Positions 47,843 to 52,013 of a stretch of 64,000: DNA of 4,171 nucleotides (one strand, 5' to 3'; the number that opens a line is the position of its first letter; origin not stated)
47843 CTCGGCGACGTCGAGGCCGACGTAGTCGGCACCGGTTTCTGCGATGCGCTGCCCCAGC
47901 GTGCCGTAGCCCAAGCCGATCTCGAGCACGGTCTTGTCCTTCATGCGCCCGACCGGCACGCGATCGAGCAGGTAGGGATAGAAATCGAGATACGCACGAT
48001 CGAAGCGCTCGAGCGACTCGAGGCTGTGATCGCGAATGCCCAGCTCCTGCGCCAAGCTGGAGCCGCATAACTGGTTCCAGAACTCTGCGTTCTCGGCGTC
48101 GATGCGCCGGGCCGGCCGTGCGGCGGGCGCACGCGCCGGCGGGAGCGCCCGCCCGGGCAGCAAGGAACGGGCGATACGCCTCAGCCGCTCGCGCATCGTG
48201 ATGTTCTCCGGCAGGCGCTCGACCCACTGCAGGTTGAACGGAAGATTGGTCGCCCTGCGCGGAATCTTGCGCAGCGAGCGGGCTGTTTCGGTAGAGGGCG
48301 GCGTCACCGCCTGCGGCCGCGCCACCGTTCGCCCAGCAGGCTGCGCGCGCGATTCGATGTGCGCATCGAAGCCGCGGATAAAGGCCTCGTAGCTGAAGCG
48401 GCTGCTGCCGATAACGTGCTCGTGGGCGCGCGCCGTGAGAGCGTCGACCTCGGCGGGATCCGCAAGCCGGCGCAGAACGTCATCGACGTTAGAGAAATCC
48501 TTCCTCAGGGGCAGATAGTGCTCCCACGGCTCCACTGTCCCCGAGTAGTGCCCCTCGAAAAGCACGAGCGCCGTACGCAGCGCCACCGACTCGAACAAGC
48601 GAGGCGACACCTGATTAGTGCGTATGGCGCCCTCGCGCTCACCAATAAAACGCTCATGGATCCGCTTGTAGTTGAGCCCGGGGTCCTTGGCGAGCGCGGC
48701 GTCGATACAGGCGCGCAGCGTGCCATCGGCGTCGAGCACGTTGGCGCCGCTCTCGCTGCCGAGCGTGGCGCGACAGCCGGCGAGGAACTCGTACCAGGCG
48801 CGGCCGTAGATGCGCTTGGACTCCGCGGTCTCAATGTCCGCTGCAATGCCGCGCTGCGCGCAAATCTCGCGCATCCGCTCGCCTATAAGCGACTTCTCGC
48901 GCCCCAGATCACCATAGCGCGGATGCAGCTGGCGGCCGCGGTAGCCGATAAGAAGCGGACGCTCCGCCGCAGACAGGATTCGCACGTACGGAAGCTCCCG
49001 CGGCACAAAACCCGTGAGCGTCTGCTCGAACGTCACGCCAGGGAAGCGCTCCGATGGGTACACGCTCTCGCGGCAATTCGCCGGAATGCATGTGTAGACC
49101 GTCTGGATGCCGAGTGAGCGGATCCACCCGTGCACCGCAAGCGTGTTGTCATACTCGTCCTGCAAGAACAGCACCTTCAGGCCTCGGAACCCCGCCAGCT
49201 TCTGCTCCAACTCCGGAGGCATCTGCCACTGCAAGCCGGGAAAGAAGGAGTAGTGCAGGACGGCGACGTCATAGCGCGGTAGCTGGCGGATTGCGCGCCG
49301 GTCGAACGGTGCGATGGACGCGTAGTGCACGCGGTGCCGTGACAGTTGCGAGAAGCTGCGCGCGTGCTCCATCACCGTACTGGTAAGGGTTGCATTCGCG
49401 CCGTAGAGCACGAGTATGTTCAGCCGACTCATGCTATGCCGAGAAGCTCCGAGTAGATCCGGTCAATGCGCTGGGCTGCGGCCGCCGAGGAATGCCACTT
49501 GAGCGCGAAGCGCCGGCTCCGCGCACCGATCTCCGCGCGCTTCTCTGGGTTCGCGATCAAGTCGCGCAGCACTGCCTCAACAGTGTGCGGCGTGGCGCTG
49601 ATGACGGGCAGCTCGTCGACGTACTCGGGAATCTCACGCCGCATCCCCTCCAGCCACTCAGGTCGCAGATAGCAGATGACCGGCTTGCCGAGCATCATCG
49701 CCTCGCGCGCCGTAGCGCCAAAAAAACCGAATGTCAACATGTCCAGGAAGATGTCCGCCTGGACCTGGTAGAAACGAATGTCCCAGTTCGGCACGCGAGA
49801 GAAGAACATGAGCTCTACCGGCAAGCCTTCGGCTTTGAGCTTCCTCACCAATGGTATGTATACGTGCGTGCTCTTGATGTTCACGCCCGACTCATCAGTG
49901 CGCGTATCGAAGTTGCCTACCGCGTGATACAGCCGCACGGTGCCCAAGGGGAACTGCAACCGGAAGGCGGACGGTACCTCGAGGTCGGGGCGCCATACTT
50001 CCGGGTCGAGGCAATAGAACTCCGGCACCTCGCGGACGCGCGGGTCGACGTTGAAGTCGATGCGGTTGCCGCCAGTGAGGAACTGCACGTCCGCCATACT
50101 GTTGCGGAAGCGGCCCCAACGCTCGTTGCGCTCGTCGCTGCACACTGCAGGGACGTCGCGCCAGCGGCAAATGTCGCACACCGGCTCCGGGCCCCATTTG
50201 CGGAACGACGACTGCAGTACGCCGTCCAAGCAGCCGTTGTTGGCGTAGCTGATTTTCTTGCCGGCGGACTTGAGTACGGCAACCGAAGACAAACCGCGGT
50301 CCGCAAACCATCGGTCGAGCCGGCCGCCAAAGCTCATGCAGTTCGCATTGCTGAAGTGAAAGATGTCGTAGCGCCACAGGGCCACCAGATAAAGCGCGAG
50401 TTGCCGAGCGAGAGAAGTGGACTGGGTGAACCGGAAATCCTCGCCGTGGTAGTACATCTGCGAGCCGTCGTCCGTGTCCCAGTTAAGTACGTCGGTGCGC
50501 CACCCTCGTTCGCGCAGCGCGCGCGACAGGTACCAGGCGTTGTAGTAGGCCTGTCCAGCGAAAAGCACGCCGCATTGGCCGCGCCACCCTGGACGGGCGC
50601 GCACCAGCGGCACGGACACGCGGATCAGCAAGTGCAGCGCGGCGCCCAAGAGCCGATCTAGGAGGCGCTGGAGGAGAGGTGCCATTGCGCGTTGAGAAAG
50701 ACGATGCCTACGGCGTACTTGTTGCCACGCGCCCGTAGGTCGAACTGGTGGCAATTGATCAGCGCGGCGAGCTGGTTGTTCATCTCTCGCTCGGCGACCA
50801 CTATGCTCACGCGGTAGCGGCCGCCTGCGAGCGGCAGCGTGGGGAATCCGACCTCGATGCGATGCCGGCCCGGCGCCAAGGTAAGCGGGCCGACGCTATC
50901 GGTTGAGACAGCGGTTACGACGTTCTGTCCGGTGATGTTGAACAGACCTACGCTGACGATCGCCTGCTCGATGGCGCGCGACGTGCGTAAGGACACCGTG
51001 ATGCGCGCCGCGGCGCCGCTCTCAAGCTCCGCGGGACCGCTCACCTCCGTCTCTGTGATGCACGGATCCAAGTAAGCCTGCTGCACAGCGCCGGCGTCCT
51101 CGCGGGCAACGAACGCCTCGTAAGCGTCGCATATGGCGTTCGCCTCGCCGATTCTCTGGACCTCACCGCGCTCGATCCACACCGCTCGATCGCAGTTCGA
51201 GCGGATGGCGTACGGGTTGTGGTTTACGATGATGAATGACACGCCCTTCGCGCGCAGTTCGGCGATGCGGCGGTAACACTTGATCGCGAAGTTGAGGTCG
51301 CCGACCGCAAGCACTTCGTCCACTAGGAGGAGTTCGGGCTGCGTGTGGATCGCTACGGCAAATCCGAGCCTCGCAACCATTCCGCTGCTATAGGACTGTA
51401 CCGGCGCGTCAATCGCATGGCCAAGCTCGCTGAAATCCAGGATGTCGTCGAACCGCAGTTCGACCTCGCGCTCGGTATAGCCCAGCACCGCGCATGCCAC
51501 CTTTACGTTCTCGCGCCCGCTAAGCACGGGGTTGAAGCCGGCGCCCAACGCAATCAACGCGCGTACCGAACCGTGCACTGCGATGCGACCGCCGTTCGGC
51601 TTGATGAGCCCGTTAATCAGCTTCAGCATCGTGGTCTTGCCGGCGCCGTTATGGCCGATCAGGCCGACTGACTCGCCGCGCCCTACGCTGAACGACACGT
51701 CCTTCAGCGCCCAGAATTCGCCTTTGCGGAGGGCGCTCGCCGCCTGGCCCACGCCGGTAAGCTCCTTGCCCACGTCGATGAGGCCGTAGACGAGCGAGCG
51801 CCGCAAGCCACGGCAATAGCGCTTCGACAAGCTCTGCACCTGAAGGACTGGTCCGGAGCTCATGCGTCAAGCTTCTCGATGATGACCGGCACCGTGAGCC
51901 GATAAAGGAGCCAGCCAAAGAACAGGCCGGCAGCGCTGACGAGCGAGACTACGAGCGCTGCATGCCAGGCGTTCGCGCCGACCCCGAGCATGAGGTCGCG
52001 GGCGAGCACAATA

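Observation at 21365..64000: About 42-kb ABC-transporter-type surface-glycan locus in two back-to-back minus-strand gene arrays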

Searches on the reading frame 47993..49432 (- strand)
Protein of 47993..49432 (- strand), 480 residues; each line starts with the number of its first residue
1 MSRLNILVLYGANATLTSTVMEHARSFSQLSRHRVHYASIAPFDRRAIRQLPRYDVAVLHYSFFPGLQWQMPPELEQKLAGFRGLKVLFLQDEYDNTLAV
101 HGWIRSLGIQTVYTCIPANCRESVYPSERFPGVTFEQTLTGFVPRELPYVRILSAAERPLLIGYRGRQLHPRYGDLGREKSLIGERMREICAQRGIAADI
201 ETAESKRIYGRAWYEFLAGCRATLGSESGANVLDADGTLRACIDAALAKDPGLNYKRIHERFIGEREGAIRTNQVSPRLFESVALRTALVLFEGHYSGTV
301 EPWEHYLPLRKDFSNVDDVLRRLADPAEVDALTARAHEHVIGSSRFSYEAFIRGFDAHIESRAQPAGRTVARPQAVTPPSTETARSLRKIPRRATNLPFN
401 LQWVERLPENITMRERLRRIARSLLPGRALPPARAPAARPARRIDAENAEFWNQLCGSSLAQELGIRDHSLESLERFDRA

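Call 39: search_protein_families(library=pfam, proteins=[window:47993-49432:-], max_evalue=1)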
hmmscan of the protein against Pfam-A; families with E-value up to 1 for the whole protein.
window:47993-49432:- (480 aa): 0 families

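Call 55: predict_structure(alignment_id=A1)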
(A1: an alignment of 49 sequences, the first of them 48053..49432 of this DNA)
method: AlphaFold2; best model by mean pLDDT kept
length: 460 residues; sequences in the alignment: 49
mean_pLDDT: 88.3   pTM: 0.85
mean pLDDT of the five models: 88.3, 86.6, 86.4, 86.3, 85.6
residues with pLDDT >= 90: 350; 70-90: 50; 50-70: 17; < 50: 43
segments of 3 or more residues with pLDDT < 50: 412-414, 421-450, 452-460
pLDDT, mean of each block of 10 residues (from residue 1): 94 90 96 97 91 98 91 96 98 88 97 95 95 96 93 98 96 94 98 98 94 97 95 91 97 97 92 91 98 95 98 98 99 99 98 98 94 89 77 93 69 49 42 36 41 38
secondary structure, 60 per line:
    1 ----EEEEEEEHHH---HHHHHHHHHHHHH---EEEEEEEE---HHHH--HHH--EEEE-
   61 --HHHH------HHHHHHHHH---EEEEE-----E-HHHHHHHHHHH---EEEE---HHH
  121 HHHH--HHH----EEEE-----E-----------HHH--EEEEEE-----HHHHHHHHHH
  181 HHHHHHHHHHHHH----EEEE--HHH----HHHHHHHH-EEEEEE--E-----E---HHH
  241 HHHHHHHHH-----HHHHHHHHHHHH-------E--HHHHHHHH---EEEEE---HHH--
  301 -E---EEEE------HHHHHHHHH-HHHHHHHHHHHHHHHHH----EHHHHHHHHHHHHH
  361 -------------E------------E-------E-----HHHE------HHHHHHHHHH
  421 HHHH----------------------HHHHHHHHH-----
elements in order: E5-11 H18-30 E34-41 H45-48 E56-59 H63-66 H73-81 E85-89 H97-107 E111-114 H118-124 E134-137 E160-165 H171-193 E198-201 H211-218 E220-225 H238-249 H255-266 H277-284 E288-292 E306-309 H316-324 H326-342 H348-360 H411-424 H447-455

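Call 57: fold_search(model_id=the predicted structure, library=pdb)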
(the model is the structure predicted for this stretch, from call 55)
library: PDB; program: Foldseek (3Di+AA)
matches with E <= 10: 1111; with E <= 0.001: 98
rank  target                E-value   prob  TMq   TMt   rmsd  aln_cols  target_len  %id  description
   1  1y6g_A                9.2e-07  1.00  0.44  0.51   8.0       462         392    9  alpha-glucosyltransferase in complex with UDP and a 13_mer DNA containing a HMU base at 2.8 A resolution (released 2005-08-30)
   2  1j39                  1.6e-06  1.00  0.44  0.57   7.1       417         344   11  Crystal Structure of T4 phage BGT in complex with its UDP-glucose substrate (released 2003-08-19)
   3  1y8z_A                1.7e-06  1.00  0.43  0.49   8.5       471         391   10  alpha-glucosyltransferase in complex with UDP and a 13-mer DNA containing a HMU base at 1.9 A resolution (released 2005-08-30)
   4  8og4_B                2.1e-06  1.00  0.39  0.27   8.9       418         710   13  Exostosin-like 3 UDP complex (released 2023-07-12)
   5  7qd7                  3.3e-06  1.00  0.40  0.38   5.3       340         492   12  TarM(Se)_G117R (released 2023-05-10)
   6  5d00_A                3.3e-06  1.00  0.43  0.54   9.8       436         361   11  Crystal structure of BshA from B. subtilis complexed with N-acetylglucosaminyl-malate and UMP (released 2016-09-07)
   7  3mbo_B                4.7e-06  1.00  0.46  0.55   9.5       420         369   12  Crystal Structure of the Glycosyltransferase BaBshA bound with UDP and L-malate (released 2010-09-29)
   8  4wac                  5.0e-06  1.00  0.36  0.34   7.0       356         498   10  Crystal Structure of TarM (released 2015-02-25)
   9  6kih_A                5.0e-06  1.00  0.39  0.44  11.2       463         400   12  Sucrose-phosphate synthase (tll1590) from Thermosynechococcus elongatus (released 2020-05-27)
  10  1xv5                  5.3e-06  1.00  0.43  0.49   8.5       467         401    9  alpha-glucosyltransferase (AGT) in complex with UDP (released 2005-08-30)
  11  5d01_B                7.5e-06  1.00  0.42  0.51  10.9       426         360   11  Crystal structure of BshA from B. subtilis complexed with N-acetylglucosaminyl-malate (released 2016-09-07)
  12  8og1_A                8.0e-06  1.00  0.39  0.27   9.1       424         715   13  Exostosin-like 3 apo enzyme (released 2023-07-12)
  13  3oka_A                9.5e-06  1.00  0.45  0.52   6.9       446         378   14  Crystal structure of Corynebacterium glutamicum PimB' in complex with GDP-Man (triclinic crystal form) (released 2010-09-15)
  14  5d01_A                1.1e-05  1.00  0.42  0.52  10.2       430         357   11  Crystal structure of BshA from B. subtilis complexed with N-acetylglucosaminyl-malate (released 2016-09-07)
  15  7vfo_A                1.1e-05  1.00  0.36  0.34   6.6       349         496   11  Crystal structure of SdgB (Phosphate-binding form) (released 2021-11-24)
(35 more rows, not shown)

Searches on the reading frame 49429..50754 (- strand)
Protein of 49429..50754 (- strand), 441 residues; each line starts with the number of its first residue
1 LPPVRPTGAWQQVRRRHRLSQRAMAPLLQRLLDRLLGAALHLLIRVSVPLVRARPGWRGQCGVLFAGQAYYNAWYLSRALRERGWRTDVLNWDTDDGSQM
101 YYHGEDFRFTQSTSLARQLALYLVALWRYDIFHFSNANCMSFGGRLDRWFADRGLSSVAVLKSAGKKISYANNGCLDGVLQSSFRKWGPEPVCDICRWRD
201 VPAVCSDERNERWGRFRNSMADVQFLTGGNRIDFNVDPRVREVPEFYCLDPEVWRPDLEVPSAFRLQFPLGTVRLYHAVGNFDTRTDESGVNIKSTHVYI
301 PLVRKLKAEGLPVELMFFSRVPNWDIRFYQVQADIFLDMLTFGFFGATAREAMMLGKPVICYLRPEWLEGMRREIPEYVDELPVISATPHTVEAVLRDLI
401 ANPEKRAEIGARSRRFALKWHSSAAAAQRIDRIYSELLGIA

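Call 6: search_protein_families(library=pfam, proteins=[window:49429-50754:-], max_evalue=0.001)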
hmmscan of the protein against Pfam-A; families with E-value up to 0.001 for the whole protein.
window:49429-50754:- (441 aa): 1 family
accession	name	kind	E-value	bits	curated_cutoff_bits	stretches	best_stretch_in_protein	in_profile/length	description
PF00534.26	Glycos_transf_1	-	2.6e-05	24.3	26.4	1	305-415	65-171/172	Glycosyl transferases group 1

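Call 18: search_protein_families(library=ncbifam, proteins=[window:49429-50754:-], max_evalue=0.001)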
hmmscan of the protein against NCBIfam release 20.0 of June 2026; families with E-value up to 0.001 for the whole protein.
window:49429-50754:- (441 aa): 1 family
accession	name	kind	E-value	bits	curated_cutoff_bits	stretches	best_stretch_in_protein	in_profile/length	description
NF038295.1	EPS_HpsP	equivalog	0.00057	19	550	1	332-437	287-387/388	hormogonium polysaccharide biosynthesis glycosyltransferase HpsP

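Call 39: search_protein_families(library=pfam, proteins=[window:49429-50685:-], max_evalue=1)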
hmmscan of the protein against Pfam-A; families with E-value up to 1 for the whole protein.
window:49429-50685:- (418 aa): 4 families
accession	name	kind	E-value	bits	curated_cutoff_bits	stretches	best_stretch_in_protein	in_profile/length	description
PF00534.26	Glycos_transf_1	-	2.4e-05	24.4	26.4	1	282-392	65-171/172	Glycosyl transferases group 1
PF13524.12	Glyco_trans_1_2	-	0.0019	18.6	25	1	328-407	74-142/144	Glycosyl transferase-like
PF13439.12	Glyco_transf_4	-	0.026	15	28.5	1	51-122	9-89/170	Glycosyltransferase Family 4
PF13692.12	Glyco_trans_1_4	-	0.18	12.5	27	1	286-339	55-106/142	Glycosyl transferases group 1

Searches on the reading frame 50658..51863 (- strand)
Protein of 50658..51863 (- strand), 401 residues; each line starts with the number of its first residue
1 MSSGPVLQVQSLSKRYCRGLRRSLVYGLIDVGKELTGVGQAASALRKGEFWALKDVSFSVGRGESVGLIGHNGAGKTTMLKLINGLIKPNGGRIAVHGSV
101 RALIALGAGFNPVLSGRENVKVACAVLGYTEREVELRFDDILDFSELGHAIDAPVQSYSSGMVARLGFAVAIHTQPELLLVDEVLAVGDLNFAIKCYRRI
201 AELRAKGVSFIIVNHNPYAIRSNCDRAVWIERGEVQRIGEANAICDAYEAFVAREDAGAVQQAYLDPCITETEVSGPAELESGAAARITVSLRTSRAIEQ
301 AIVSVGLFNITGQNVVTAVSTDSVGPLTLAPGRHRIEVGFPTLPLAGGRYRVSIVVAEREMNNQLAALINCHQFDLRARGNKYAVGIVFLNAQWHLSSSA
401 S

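Call 6: search_protein_families(library=pfam, proteins=[window:50658-51863:-], max_evalue=0.001)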
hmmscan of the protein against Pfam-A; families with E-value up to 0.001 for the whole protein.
window:50658-51863:- (401 aa): 3 families
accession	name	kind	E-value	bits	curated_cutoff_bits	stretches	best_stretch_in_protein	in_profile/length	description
PF00005.33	ABC_tran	-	1.7e-20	74.5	25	1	53-184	1-135/137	ABC transporter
PF14524.12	Wzt_C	-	7.3e-10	39.4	30.4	1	278-389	26-142/143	Wzt C-terminal domain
PF13304.12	AAA_21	-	0.00023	21.8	27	0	67-86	3-22/304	AAA domain, putative AbiEii toxin, Type IV TA system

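Call 14: find_related_loci(query=window:50658-51863:-, collection=genome_contigs, flank=10000)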
Query window:50658-51863:- (401 aa) in genome_contigs; peptide patterns used: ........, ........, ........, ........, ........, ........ (x = any residue, [..] = any of these).
600 stretches matched a pattern (row limit reached: there are more); 587 encode a relative of the query (tblastn E <= 1e-3); the best 80 are kept; 80 distinct loci.
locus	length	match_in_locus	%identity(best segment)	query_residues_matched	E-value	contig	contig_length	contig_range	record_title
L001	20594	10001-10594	39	52-249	2e-43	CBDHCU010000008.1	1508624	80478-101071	MAG: Dehalococcoidia bacterium isolate 55646556-b4c4-4674-9987-911c49b4817b genome assembly, contig: contig_6, whole gen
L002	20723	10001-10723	33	5-247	2e-39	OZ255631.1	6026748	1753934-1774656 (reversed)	MAG: Alphaproteobacteria bacterium isolate 8c46bc33-bfee-44af-b28c-0a6ead702bc6 genome assembly, chromosome: 1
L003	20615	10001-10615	33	48-244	3e-24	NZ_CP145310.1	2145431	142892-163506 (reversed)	Vibrio sp. HN007 chromosome 1, complete sequence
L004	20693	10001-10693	33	48-262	3e-22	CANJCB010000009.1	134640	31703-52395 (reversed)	MAG: Rhodospirillales bacterium isolate RH-23may17-127 genome assembly, contig: RH-23may17-C786, whole genome shotgun se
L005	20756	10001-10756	28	16-244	6e-22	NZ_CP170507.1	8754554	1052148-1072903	Nocardia brasiliensis strain GA14-02 chromosome, complete genome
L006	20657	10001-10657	33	48-254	2e-21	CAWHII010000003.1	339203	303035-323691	MAG: uncultured beta proteobacterium isolate MFD02134.bin.1.97 genome assembly, contig: contig_43016, whole genome shotg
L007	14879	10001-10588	33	52-235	3e-21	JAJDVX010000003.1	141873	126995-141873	MAG: Chloroflexota bacterium isolate jk18x22bins.70 k141_231419, whole genome shotgun sequence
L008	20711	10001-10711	29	17-247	5e-21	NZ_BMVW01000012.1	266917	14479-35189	Streptomyces poonensis strain JCM 4815 sequence12, whole genome shotgun sequence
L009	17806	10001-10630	29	52-252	7e-21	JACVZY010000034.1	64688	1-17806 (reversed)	MAG: Ignavibacteria bacterium isolate Clear-D13 NODE_221_length_64688_cov_8.920304, whole genome shotgun sequence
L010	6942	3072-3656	34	53-239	1e-20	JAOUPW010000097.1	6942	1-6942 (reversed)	MAG: Rhodospirillales bacterium isolate 8_1_Oct_SF_Bin68 8_1_Oct_SF_Bin68_scaffold_11526_c1, whole genome shotgun sequen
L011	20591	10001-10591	33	48-235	1e-20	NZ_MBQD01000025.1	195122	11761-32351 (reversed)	Tessaracoccus lapidicaptus strain IPBSL-7 NODE_7_length_195122_cov_104.406, whole genome shotgun sequence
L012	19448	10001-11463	28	46-333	2e-20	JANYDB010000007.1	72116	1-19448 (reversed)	MAG: Burkholderiales bacterium isolate 336R_metabinner_38 336R_k141_3723, whole genome shotgun sequence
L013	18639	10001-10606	28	52-244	3e-20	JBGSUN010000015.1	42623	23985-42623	MAG: Planctomycetaceae bacterium isolate JTS-AC433 k141_3114101, whole genome shotgun sequence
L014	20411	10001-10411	36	55-183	7e-20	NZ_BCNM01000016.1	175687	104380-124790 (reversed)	Paenibacillus pabuli NBRC 13638, whole genome shotgun sequence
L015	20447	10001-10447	36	46-183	1e-19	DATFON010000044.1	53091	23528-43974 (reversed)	MAG TPA_asm: Solirubrobacterales bacterium isolate SMAG_U9278 k141_2650569, whole genome shotgun sequence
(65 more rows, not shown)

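Call 18: search_protein_families(library=ncbifam, proteins=[window:50658-51863:-], max_evalue=0.001)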
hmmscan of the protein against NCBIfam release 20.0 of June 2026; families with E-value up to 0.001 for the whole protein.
window:50658-51863:- (401 aa): 177 families (the best 25 are shown)
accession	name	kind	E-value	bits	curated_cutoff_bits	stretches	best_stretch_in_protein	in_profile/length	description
NF010065.0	PRK13545.1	equivalog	3.4e-55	187.8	538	1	47-254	33-240/549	teichoic acids export protein ATP-binding subunit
NF010066.0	PRK13546.1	equivalog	2.8e-51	174.4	320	1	48-253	35-239/264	teichoic acids export ABC transporter ATP-binding subunit TagH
NF050108.1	galactan_ABC_ATP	equivalog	2.7e-47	161.1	400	1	51-250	43-242/244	galactan export ABC transporter ATP-binding subunit Wzt/RfbE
TIGR01188.1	drrA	subfamily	1.4e-31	109.9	312.45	1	48-252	4-219/302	daunorubicin resistance ABC transporter, ATP-binding protein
TIGR01288.1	nodI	equivalog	2e-24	86.2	424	1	51-248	18-226/303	nodulation factor ABC transporter ATP-binding protein NodI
NF010059.0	PRK13536.1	equivalog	3.7e-24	85.1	549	1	52-244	58-261/342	nodulation factor ABC transporter ATP-binding protein NodI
TIGR03740.1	galliderm_ABC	subfamily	6.1e-24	84.9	309.75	1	52-241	15-208/223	lantibiotic protection ABC transporter ATP-binding subunit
NF010060.0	PRK13537.1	equivalog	2.6e-23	82.4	521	1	50-251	28-246/314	nodulation factor ABC transporter ATP-binding protein NodI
TIGR04406.1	LPS_export_lptB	equivalog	3.4e-23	82.2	240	1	53-246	17-224/239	LPS export ABC transporter ATP-binding protein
TIGR02673.1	FtsE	equivalog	4.3e-23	82.1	264.85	2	48-99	13-64/214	cell division ATP-binding protein FtsE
TIGR01166.1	cbiO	subfamily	3.4e-22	78.8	211.8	2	52-99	7-54/190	cobalt ABC transporter, ATP-binding protein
TIGR04521.1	ECF_ATPase_2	equivalog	6.6e-22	77.9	330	2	49-99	17-67/279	energy-coupling factor transporter ATPase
TIGR03864.1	PQQ_ABC_ATP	hypoth_equivalog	6.3e-21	74.9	302.25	1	48-249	12-224/236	ABC transporter, ATP-binding subunit, PQQ-dependent alcohol dehydrogenase system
TIGR02142.1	modC_ABC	equivalog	1.5e-20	73.8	285.05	1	55-266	15-242/353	molybdenum ABC transporter ATP-binding protein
TIGR03265.1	PhnT2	equivalog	3.3e-20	72.6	457.7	1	48-253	15-232/353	putative 2-aminoethylphosphonate ABC transporter ATP-binding protein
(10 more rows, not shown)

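Call 54: search_solved_structures(query=window:50658-51863:-, max_evalue=1e-20)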
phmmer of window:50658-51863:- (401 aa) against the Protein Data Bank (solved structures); distinct sequences matched with E-value up to 1e-20: 18.
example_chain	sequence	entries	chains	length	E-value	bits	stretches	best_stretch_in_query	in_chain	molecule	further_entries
8dku_A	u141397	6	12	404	2.6e-56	194.6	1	49-356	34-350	ABC transporter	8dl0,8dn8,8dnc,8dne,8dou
7k2t_A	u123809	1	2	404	6.8e-56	193.2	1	49-356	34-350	ABC transporter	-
6amx_A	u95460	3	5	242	1e-55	192.6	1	49-249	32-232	ABC transporter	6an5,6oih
6m96_A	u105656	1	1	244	2.7e-55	191.2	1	49-249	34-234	ABC transporter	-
7dd0_A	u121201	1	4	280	1.5e-53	185.5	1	48-252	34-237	Teichoic acids export ATP-binding protein TagH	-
6jbh_A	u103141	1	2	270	1.8e-53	185.2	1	49-254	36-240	TarH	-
9cfl_B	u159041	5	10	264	2.4e-45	158.5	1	48-253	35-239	Teichoic acids export ATP-binding protein TagH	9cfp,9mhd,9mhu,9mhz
9qfx_C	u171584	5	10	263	4.6e-41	144.4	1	50-254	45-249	ABC transporter ATP-binding protein | Probable o-antigen/lipopolysaccharide transport ATP-binding protein ABC transporter RfbE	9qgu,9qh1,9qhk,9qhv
9qhw_C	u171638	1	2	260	4.7e-41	144.3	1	50-254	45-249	ABC transporter ATP-binding protein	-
9qhj_C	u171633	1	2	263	1.2e-40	143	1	50-254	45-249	Probable o-antigen/lipopolysaccharide transport ATP-binding protein ABC transporter RfbE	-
9qhx_C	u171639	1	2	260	1.2e-40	143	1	50-254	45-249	ABC transporter ATP-binding protein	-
8tsi_A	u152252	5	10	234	5.5e-34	121.1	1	48-253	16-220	ABC transporter ATP-binding protein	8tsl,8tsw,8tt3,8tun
8tsh_A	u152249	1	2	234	1.4e-33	119.7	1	48-253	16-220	ABC transporter ATP-binding protein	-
7o0y_B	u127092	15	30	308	1.3e-27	100.1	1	45-243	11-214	Probable ABC transporter ATP-binding protein NosF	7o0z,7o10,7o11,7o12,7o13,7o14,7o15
7o17_B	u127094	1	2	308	3.3e-27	98.8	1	45-243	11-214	Probable ABC transporter ATP-binding protein NosF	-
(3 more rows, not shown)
